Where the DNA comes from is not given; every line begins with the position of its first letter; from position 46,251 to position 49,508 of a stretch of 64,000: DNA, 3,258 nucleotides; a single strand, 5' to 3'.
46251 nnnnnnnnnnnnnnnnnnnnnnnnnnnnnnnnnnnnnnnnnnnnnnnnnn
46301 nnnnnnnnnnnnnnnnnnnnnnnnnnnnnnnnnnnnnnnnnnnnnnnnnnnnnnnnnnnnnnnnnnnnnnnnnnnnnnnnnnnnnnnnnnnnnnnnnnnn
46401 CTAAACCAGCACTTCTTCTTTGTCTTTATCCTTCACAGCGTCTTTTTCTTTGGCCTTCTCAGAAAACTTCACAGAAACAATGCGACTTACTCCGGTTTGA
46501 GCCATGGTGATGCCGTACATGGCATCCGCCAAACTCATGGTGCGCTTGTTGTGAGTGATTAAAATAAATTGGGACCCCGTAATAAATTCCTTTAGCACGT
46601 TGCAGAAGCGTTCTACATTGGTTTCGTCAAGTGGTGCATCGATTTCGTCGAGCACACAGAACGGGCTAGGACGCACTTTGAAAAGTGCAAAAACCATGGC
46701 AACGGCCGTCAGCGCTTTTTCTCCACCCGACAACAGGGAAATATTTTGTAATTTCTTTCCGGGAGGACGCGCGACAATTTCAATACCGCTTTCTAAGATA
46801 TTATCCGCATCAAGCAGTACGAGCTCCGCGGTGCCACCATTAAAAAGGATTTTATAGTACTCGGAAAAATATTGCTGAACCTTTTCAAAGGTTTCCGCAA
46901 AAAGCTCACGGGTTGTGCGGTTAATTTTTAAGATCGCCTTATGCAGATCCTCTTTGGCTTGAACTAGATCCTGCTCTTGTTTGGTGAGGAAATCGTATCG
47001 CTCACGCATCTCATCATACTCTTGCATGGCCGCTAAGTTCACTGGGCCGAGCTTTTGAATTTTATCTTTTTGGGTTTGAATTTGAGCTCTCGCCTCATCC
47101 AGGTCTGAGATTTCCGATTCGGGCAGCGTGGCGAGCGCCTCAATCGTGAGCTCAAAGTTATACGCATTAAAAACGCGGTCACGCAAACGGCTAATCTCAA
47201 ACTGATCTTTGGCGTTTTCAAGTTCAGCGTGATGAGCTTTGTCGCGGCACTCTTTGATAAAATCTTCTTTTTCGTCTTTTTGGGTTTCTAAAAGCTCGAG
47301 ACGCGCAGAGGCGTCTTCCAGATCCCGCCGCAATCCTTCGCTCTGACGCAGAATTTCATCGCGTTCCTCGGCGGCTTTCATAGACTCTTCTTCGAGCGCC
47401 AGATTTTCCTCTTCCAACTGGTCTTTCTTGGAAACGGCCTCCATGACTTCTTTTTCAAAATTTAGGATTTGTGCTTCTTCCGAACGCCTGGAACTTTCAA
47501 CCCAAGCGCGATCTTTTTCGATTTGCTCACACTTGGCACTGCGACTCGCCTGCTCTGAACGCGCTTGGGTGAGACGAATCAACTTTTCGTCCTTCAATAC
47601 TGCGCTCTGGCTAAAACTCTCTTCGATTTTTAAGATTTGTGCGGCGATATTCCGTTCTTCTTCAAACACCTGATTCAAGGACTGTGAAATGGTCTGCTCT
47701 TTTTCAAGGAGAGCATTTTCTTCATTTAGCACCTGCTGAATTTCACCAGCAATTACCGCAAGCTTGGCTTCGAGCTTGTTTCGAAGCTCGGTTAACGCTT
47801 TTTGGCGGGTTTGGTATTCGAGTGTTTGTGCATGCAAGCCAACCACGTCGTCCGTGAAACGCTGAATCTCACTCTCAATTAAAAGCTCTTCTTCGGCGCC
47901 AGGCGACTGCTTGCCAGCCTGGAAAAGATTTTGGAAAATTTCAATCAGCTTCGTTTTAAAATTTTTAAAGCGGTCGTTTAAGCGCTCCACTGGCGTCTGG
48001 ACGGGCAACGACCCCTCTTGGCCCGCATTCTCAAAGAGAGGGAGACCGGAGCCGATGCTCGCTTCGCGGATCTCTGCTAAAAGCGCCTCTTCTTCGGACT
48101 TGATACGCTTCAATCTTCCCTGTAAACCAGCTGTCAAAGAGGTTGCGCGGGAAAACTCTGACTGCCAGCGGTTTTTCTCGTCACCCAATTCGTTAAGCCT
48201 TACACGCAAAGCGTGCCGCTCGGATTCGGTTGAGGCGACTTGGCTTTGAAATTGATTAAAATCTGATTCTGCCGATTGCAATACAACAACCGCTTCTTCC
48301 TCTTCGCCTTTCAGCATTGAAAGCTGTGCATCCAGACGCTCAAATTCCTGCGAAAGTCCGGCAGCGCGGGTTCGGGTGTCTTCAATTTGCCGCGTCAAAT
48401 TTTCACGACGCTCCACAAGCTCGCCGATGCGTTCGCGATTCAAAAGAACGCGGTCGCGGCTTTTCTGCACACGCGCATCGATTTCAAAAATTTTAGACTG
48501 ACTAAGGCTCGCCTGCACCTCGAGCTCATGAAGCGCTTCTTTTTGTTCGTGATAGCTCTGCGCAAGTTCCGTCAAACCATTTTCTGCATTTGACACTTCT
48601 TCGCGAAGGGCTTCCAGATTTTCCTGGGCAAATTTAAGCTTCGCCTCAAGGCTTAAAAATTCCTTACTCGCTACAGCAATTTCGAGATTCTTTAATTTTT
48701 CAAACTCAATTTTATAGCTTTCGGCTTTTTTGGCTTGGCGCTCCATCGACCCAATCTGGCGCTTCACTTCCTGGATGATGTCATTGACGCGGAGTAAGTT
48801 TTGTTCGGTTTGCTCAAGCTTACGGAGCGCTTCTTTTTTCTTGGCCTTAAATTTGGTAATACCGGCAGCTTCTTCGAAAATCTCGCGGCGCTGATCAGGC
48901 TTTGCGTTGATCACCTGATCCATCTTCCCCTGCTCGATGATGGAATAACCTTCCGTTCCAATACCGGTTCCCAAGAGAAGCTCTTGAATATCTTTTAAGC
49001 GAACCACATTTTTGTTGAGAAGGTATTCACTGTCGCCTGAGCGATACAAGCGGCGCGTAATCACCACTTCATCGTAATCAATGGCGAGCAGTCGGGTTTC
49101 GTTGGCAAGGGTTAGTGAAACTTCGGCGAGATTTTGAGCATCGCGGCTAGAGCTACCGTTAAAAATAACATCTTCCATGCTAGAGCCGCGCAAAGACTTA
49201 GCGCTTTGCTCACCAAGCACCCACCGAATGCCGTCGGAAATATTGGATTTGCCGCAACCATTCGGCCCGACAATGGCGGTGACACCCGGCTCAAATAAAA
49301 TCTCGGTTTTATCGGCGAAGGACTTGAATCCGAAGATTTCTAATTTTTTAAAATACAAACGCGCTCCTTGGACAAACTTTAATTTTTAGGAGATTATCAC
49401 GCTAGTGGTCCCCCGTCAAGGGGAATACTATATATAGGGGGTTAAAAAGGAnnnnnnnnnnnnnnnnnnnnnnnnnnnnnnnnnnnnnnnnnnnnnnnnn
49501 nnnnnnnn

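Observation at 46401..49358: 985-aa SMC-like ATPase with canonical head motifs but no recognisable hinge domain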

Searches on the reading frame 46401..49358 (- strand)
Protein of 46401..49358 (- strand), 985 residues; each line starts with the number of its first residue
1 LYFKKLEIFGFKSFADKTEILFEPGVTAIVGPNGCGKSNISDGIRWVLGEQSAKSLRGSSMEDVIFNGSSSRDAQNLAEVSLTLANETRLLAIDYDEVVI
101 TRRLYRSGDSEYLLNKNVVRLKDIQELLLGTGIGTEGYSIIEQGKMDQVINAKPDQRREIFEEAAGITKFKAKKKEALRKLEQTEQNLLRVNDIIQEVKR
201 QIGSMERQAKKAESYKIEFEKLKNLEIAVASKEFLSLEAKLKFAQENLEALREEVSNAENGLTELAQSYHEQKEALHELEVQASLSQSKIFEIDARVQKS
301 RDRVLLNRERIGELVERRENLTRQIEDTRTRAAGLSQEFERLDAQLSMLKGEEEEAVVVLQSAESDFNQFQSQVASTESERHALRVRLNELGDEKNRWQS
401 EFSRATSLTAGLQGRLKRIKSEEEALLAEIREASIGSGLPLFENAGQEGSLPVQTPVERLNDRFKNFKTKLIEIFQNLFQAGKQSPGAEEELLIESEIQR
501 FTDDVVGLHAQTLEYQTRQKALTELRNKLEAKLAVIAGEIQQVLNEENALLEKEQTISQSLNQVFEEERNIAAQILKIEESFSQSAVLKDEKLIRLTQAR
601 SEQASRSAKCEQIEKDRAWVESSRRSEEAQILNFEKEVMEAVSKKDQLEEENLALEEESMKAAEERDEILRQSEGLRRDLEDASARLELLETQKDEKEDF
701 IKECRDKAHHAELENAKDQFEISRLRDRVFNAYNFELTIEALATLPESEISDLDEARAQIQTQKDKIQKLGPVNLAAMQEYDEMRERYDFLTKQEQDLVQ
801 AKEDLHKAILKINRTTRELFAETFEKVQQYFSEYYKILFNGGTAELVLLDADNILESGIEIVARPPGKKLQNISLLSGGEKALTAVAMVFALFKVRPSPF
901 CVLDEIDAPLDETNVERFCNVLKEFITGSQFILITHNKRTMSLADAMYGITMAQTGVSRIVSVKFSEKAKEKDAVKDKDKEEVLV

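Call 3: search_protein_families(library=pfam, proteins=[window:46401-49358:-], max_evalue=10)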
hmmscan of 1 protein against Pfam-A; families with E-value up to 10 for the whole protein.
window:46401-49358:- (985 aa): 7 families
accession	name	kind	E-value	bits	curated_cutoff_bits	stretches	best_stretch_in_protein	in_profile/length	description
PF02463.25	SMC_N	-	1.3e-70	237.7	40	1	3-958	2-219/220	RecF/RecN/SMC N terminal domain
PF13476.12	AAA_23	-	2.4e-15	58.2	27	1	5-207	1-177/201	AAA domain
PF13304.12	AAA_21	-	5.4e-11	43.5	27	2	26-77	1-57/304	AAA domain, putative AbiEii toxin, Type IV TA system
PF13175.12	AAA_15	-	2.2e-10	41.2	32.1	1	1-302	1-265/374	AAA ATPase domain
PF13555.12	AAA_29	-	0.00058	20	27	1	5-49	3-47/61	P-loop containing region of AAA domain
PF00005.33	ABC_tran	-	0.27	12.3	25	1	26-41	13-28/137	ABC transporter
PF15999.10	DUF4774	-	0.32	11.3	25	1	16-36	31-51/56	Domain of unknown function (DUF4774)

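Call 4: search_protein_families(library=ncbifam, proteins=[window:46401-49358:-], max_evalue=1)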
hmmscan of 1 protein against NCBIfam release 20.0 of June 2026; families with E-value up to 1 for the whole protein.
window:46401-49358:- (985 aa): 32 families (the best 25 are shown)
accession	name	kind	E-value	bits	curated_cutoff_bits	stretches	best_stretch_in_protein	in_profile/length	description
TIGR02168.1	SMC_prok_B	equivalog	2.4e-258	860.3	567.35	2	2-432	1-432/1181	chromosome segregation protein SMC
TIGR02169.1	SMC_prok_A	equivalog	8.5e-138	460.9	729.4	2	2-432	1-439/1165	chromosome segregation protein SMC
NF045487.1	ASRP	equivalog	4.4e-23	81.7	300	2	14-472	5-470/593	archaea-specific SMC-related protein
NF041035.1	Rad50_Halo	equivalog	2.1e-15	56.2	1000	1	1-949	1-865/883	DNA double-strand break repair ATPase Rad50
NF002244.0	PRK01156.1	equivalog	1.5e-14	53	847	2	1-430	1-411/895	DNA double-strand break repair ATPase Rad50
NF002572.0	PRK02224.1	equivalog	2.4e-13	49.3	1087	1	1-961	1-878/888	DNA double-strand break repair ATPase Rad50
NF003034.1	PRK03918.1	equivalog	2.9e-13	48.7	700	3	1-54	1-53/878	DNA double-strand break repair ATPase Rad50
TIGR00634.1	recN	equivalog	1.5e-11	43.9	407.85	2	14-388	12-380/563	DNA repair protein RecN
NF041034.1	Rad50_Sulf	equivalog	5.7e-11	41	1000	3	1-156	1-145/872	DNA double-strand break repair ATPase Rad50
NF045780.1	TrlF_fam_ATP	equivalog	5.9e-10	38.5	350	2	6-422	293-705/944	TrlF family AAA-like ATPase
TIGR04523.1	Mplasa_alph_rch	subfamily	9.1e-09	33.8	270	1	167-397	84-306/745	helix-rich protein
TIGR02857.1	CydD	equivalog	4.7e-07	29.1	435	1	875-947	458-526/529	thiol reductant ABC exporter subunit CydD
TIGR01978.1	sufC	equivalog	9.7e-07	28.4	212.8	1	876-942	145-208/243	Fe-S cluster assembly ATPase SufC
TIGR01166.1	cbiO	subfamily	8.9e-06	25.3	211.8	1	871-937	123-186/190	cobalt ABC transporter, ATP-binding protein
NF040873.1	AztA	equivalog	2.7e-05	23.8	220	2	26-51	20-45/191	zinc ABC transporter ATP-binding protein AztA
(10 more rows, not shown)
